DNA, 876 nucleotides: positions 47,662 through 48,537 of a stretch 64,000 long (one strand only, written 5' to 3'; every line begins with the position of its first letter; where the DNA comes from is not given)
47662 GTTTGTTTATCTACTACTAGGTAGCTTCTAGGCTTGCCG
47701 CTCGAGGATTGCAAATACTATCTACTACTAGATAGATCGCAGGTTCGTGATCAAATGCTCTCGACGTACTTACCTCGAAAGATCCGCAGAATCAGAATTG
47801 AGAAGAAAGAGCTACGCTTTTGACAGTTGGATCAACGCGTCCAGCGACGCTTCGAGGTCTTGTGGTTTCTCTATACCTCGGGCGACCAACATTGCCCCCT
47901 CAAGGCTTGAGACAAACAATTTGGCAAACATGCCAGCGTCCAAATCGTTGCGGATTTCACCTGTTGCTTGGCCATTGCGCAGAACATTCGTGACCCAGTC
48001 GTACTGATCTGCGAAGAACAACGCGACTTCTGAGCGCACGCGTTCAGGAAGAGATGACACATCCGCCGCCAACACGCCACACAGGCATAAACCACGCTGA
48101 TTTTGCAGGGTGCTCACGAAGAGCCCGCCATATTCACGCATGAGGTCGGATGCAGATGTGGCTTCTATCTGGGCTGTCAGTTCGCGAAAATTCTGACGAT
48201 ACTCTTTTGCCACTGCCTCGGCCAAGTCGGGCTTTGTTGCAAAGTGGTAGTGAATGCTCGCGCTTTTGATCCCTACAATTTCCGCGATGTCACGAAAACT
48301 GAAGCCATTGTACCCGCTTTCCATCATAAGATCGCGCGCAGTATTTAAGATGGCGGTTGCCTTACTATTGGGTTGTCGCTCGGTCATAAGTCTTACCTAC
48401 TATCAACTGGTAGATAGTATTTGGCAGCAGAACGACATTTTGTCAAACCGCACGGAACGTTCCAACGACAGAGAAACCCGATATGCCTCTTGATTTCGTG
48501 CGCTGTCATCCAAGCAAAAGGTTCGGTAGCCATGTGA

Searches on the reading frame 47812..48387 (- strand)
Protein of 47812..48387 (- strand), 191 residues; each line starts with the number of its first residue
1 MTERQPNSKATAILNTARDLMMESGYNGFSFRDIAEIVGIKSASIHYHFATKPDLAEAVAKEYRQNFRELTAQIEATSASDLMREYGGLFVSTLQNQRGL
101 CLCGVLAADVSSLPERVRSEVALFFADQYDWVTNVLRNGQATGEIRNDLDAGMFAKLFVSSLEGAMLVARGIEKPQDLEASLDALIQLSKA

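Call 60: search_protein_families(library=pfam, proteins=[window:47812-48387:-], max_evalue=0.0001)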
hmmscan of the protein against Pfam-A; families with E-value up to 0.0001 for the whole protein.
window:47812-48387:- (191 aa): 4 families
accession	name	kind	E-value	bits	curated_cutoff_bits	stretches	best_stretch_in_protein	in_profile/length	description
PF00440.29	TetR_N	-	9.4e-12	45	24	1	13-59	1-47/47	Bacterial regulatory proteins, tetR family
PF16925.10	TetR_C_13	-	1.8e-11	44.8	27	1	98-184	22-108/109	Tetracyclin repressor-like, C-terminal domain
PF16859.10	TetR_C_11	-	1.4e-05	25.9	32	1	85-180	13-108/113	Tetracyclin repressor-like, C-terminal domain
PF21993.1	TetR_C_13_2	-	3.7e-05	24.3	27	0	96-179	20-98/103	Transcriptional regulator LmrA/YxaF-like, C-terminal domain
